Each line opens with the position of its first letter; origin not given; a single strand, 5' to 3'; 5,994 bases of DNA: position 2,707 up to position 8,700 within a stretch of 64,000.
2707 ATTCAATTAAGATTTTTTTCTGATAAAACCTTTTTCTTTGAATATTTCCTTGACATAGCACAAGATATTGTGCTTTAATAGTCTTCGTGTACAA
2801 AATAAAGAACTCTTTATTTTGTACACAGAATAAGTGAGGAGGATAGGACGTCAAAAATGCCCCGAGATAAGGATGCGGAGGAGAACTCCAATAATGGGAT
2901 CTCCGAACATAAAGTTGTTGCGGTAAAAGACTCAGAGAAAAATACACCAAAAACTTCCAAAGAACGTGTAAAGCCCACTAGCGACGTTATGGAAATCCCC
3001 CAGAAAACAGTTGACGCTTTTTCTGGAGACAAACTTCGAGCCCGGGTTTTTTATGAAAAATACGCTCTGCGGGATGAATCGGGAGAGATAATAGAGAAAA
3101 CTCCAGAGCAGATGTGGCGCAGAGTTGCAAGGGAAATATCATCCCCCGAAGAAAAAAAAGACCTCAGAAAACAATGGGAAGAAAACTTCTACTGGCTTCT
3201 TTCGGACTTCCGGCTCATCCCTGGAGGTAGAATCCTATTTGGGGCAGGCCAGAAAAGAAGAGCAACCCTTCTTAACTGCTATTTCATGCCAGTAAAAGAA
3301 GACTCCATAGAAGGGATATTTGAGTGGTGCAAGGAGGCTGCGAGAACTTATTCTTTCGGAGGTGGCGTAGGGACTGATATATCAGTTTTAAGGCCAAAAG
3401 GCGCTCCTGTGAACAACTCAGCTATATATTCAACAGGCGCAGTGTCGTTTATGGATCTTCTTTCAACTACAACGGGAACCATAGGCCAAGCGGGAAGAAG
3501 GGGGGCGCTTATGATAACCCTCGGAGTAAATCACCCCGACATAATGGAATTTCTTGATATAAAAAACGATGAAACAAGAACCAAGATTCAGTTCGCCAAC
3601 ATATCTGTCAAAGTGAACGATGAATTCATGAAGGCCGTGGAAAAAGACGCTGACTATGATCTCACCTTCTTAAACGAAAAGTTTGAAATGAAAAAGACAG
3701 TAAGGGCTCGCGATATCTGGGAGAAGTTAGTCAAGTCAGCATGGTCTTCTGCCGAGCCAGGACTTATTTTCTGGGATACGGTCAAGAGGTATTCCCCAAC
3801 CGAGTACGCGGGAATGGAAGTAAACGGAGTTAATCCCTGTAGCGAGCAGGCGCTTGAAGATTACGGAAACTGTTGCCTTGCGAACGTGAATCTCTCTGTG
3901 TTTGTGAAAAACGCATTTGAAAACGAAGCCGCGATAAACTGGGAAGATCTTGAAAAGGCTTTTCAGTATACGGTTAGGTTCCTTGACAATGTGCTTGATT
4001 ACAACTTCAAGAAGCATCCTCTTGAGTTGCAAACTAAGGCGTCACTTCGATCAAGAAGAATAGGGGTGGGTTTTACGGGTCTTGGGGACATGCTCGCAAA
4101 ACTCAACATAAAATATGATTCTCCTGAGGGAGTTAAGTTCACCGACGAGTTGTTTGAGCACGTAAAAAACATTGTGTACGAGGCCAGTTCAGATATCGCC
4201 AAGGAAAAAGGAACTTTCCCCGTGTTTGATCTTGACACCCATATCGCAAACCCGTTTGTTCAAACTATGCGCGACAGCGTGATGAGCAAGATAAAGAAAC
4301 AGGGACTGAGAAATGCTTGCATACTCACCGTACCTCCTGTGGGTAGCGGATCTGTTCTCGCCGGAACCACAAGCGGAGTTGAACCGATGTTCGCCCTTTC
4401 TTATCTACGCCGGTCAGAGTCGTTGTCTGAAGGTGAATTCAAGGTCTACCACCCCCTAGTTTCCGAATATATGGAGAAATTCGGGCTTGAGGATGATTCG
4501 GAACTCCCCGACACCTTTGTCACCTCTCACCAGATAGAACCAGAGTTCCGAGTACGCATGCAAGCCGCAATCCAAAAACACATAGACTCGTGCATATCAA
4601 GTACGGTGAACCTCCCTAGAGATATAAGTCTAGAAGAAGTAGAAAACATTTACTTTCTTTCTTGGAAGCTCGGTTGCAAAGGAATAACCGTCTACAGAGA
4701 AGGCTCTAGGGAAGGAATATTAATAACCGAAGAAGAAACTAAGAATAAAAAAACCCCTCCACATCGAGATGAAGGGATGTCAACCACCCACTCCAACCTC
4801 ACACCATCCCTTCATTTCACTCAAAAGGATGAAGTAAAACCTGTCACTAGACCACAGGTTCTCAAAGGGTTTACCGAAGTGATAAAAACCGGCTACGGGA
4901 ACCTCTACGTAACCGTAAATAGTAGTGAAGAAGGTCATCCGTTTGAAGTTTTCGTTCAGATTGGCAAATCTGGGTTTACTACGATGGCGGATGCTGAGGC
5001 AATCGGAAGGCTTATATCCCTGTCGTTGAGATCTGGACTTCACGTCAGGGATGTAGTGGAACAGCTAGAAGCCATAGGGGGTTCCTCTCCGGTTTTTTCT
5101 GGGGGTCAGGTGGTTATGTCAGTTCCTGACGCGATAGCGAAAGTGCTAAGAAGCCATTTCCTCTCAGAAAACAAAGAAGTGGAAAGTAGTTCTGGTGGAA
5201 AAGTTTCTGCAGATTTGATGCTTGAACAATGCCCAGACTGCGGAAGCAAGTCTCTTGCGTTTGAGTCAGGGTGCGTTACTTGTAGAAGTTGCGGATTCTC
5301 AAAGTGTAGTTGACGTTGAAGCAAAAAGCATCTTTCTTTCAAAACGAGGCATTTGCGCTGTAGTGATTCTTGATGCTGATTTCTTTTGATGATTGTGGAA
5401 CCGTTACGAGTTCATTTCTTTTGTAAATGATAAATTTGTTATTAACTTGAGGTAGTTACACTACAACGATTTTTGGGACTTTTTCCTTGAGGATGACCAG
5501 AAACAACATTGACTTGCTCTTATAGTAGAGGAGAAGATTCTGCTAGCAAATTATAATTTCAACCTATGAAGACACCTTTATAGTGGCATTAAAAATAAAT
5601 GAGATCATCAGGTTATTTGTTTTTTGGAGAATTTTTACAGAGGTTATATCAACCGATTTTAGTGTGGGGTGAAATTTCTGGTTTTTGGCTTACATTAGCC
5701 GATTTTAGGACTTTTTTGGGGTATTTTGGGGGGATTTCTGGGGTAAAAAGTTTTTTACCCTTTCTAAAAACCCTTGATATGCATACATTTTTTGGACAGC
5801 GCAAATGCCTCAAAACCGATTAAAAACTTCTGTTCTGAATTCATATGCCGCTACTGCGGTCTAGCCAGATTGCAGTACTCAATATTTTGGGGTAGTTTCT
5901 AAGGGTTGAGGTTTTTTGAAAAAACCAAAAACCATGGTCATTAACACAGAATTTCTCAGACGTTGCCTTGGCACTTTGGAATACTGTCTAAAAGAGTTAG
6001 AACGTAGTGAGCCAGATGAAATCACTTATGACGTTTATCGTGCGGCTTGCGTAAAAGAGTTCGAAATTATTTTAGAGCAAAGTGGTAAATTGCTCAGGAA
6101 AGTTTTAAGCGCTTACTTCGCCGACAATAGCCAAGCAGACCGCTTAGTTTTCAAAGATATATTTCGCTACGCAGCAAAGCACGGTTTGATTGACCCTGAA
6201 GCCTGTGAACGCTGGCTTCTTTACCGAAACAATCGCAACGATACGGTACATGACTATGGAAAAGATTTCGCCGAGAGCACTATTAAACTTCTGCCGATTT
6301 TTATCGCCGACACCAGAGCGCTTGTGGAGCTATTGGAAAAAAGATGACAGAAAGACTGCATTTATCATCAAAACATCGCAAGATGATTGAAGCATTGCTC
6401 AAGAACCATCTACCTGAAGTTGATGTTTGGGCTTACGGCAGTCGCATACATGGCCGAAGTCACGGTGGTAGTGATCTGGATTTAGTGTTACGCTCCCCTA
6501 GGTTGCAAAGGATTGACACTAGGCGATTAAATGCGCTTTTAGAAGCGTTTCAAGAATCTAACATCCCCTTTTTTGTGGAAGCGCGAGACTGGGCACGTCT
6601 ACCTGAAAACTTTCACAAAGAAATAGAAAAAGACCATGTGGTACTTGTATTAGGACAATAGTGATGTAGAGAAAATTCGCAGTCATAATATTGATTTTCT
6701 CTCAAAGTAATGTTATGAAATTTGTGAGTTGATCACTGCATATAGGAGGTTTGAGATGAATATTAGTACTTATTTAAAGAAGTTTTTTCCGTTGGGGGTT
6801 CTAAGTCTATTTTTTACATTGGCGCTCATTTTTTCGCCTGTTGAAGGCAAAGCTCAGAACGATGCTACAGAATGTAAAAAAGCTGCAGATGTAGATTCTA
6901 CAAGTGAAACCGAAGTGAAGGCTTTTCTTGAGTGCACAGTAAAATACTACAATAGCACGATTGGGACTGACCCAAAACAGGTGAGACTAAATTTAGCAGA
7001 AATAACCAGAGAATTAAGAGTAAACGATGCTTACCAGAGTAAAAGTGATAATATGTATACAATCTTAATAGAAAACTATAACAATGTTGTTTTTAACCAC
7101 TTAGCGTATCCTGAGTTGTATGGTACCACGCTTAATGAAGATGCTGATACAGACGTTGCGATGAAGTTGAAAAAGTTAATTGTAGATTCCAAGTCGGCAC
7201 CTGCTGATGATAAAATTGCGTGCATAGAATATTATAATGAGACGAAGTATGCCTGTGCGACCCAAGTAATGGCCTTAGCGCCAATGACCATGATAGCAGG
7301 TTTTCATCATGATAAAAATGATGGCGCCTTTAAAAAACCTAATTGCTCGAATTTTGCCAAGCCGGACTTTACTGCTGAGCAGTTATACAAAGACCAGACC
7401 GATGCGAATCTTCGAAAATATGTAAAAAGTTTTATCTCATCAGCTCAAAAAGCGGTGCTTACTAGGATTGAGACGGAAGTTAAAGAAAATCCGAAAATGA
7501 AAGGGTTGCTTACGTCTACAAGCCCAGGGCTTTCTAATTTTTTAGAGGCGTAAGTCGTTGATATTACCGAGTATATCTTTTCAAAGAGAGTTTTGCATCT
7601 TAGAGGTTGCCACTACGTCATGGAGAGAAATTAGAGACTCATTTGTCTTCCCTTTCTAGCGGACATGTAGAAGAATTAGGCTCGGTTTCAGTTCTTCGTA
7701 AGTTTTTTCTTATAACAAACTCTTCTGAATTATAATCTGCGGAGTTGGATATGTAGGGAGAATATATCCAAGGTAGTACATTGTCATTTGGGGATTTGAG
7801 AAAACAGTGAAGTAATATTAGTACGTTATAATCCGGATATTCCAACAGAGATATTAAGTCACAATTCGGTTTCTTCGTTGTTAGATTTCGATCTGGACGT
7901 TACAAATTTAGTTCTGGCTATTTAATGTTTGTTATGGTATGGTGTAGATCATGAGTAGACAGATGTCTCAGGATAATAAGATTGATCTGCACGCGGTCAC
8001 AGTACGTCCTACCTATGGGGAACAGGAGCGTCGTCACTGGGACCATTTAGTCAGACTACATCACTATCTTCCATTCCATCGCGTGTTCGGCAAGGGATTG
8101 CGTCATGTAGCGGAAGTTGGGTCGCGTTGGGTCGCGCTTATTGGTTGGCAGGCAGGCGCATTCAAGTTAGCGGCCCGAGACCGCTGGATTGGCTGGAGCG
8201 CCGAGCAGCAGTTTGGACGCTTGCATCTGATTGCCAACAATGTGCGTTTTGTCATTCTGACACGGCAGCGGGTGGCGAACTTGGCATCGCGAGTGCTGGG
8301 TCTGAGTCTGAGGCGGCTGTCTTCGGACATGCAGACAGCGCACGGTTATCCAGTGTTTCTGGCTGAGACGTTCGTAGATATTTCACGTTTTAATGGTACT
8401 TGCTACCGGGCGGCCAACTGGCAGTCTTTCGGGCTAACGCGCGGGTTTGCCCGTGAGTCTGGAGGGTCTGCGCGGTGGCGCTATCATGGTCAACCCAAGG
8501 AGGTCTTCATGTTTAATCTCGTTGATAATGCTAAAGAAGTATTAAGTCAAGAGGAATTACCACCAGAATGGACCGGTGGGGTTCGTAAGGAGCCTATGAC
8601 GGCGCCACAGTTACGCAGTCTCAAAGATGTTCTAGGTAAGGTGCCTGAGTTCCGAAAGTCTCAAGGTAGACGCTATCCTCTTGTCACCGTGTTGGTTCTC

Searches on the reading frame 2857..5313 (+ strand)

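Call 79: search_protein_families(library=pfam, proteins=[window:2857-5313:+], max_evalue=0.00001)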
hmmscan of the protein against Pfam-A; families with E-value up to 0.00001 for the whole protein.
window:2857-5313:+ (818 aa): 3 families
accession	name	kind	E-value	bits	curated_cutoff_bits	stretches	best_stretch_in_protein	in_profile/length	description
PF02867.20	Ribonuc_red_lgC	-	6.7e-112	375.2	23.9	1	140-613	2-523/523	Ribonucleotide reductase, barrel domain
PF12637.14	TSCPD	-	2.2e-19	70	22.8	1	675-767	6-87/88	TSCPD domain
PF00317.26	Ribonuc_red_lgN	-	5.6e-19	68.4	28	1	60-135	6-77/77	Ribonucleotide reductase, all-alpha domain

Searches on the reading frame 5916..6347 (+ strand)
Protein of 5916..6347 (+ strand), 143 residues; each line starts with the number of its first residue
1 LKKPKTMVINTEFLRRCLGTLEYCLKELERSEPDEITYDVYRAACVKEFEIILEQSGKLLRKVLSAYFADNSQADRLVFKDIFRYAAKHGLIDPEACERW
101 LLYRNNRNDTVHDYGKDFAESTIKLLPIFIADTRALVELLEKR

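Call 79: search_protein_families(library=pfam, proteins=[window:5916-6347:+], max_evalue=0.00001)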
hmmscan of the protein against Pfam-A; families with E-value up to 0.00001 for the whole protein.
window:5916-6347:+ (143 aa): 1 family
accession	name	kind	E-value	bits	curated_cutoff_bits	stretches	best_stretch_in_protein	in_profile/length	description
PF08780.16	NTase_sub_bind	-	1.8e-15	57.5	31.8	1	26-141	11-125/126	Nucleotidyltransferase substrate binding protein like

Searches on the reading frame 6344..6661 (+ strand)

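Call 79: search_protein_families(library=pfam, proteins=[window:6344-6661:+], max_evalue=0.00001)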
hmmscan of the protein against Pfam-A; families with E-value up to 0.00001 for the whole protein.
window:6344-6661:+ (105 aa): 1 family
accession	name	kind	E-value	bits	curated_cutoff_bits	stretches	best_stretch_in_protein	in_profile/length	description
PF22600.2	MTPAP-like_central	-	2.9e-06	27.9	27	1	7-71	21-89/139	Poly(A) RNA polymerase, mitochondrial-like, central palm domain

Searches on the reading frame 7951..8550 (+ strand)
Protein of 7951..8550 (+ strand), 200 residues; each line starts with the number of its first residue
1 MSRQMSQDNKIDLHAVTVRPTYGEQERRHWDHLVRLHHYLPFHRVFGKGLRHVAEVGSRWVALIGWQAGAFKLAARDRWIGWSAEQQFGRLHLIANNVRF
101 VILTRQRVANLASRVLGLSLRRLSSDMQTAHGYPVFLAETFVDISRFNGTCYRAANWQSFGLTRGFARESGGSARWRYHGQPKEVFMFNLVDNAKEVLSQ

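Call 56: search_protein_families(library=pfam, proteins=[window:7951-8550:+], max_evalue=10)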
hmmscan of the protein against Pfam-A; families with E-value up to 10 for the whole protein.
window:7951-8550:+ (200 aa): 1 family
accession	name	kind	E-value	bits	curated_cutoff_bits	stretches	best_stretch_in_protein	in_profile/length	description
PF14236.12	DruA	-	6.1e-28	98.3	27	2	7-166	44-220/297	Druantia protein DruA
